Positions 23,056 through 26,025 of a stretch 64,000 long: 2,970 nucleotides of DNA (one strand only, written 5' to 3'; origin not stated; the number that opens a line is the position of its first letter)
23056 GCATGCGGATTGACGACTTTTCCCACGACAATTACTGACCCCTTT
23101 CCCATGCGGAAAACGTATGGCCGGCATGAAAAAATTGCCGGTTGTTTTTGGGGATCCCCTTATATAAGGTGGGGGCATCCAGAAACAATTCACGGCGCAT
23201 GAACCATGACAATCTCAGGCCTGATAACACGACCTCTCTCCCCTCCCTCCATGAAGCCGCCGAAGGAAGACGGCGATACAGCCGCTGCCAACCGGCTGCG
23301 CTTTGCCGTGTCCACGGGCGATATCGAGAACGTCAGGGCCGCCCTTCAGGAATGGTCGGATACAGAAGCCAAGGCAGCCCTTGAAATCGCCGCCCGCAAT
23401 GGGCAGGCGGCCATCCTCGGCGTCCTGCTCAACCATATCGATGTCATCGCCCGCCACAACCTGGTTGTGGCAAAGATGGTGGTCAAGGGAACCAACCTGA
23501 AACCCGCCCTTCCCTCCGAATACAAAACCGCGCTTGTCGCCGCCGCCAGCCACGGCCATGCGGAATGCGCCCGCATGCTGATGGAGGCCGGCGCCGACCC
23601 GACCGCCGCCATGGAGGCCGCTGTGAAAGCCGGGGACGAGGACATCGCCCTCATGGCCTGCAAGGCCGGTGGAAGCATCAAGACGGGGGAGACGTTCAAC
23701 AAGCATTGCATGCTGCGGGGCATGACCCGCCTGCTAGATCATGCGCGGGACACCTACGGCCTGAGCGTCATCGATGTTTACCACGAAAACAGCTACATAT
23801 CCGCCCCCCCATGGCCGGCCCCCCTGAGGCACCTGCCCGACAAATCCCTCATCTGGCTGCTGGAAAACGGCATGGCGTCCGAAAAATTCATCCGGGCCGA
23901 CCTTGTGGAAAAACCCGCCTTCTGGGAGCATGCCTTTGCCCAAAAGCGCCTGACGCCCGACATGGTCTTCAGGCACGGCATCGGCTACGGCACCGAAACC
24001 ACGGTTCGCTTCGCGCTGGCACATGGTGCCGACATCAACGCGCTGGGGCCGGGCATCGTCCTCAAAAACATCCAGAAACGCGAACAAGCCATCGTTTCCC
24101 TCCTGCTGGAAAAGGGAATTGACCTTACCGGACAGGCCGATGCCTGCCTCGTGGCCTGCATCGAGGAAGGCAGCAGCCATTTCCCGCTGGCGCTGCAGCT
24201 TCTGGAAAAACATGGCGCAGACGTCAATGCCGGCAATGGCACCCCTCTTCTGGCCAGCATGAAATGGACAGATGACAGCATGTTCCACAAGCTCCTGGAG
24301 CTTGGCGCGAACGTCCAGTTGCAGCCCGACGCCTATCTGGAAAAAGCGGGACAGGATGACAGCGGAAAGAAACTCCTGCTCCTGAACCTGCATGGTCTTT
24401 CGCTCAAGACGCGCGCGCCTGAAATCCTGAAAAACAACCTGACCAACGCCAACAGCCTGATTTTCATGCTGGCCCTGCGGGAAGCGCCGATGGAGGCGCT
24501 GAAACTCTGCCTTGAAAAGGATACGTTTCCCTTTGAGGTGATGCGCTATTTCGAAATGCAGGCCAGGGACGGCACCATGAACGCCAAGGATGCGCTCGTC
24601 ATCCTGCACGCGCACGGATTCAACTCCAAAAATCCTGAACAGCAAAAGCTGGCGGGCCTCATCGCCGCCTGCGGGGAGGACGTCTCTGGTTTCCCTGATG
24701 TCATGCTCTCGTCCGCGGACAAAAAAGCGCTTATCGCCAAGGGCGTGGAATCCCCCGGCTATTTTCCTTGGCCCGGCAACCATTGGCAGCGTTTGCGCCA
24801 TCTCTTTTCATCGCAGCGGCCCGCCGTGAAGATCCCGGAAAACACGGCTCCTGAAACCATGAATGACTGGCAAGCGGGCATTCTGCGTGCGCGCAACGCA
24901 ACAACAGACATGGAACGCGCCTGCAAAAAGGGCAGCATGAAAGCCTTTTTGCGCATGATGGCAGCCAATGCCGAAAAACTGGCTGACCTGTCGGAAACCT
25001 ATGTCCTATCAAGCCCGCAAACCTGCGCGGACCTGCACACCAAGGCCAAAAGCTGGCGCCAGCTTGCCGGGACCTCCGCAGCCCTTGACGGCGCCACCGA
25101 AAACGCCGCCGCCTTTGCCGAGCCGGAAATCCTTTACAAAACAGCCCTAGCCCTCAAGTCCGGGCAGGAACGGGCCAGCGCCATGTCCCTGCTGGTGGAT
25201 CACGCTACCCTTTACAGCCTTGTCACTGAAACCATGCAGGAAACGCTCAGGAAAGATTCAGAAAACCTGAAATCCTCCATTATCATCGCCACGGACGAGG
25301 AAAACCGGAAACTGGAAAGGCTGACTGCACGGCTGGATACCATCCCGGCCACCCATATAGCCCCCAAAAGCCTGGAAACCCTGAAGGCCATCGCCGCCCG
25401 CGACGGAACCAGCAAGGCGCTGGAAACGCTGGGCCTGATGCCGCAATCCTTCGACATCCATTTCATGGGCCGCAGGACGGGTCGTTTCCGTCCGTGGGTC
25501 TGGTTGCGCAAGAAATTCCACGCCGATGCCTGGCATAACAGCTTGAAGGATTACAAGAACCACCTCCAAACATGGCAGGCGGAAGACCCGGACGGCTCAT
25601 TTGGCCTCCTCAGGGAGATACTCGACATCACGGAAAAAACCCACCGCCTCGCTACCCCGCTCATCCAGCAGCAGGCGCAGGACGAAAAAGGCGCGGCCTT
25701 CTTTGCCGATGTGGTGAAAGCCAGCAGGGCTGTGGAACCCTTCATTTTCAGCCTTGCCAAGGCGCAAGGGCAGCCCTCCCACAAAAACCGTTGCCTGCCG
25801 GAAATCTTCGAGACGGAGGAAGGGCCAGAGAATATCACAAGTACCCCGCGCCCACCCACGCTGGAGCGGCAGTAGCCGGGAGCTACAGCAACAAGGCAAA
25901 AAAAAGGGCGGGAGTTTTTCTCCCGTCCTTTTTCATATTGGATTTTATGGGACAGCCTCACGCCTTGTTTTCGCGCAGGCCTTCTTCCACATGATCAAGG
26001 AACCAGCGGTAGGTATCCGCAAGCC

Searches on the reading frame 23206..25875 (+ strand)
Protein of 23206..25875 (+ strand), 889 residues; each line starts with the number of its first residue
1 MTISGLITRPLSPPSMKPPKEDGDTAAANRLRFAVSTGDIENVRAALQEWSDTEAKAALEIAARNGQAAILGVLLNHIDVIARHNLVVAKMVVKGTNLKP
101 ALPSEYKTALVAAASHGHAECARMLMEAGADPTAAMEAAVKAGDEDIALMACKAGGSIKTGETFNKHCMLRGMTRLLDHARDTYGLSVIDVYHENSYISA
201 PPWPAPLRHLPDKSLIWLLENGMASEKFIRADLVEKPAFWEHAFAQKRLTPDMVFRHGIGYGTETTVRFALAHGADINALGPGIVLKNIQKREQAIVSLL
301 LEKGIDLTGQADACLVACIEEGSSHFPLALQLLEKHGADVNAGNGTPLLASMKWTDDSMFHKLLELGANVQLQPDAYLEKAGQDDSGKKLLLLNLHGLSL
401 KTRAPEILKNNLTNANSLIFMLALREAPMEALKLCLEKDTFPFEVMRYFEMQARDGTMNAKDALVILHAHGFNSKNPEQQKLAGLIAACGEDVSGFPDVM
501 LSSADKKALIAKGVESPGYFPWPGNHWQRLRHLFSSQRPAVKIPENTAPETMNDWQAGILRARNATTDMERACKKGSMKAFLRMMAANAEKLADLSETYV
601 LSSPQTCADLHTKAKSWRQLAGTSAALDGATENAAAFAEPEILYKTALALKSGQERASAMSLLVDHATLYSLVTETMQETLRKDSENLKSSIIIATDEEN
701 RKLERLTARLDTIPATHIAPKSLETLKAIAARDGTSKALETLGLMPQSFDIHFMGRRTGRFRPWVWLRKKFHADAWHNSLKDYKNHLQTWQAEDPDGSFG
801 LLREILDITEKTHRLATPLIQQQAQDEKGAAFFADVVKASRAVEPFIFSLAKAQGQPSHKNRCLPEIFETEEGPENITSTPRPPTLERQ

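Call 23: search_protein_families(library=pfam, proteins=[window:23206-25875:+])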
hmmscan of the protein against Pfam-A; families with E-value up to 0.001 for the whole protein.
window:23206-25875:+ (889 aa): 6 families
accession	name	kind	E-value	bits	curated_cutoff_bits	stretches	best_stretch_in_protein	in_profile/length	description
PF12796.13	Ank_2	-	7e-13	49.4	27.3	2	32-134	2-88/90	Ankyrin repeats (3 copies)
PF00023.36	Ank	-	4.1e-09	36.7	21.1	1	107-134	3-30/33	Ankyrin repeat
PF13606.12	Ank_3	-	2.4e-08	33.9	22.3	0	106-133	2-29/30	Ankyrin repeat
PF13637.12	Ank_4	-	4.4e-07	30.5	22.7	0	111-147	2-45/50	Ankyrin repeats (many copies)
PF24521.3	Ank_KRIT1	-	2.5e-05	24.5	80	0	28-76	19-67/149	KRIT1 ankyrin-repeats domain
PF13857.12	Ank_5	-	0.00039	21.2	27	0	107-134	16-44/56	Ankyrin repeats (many copies)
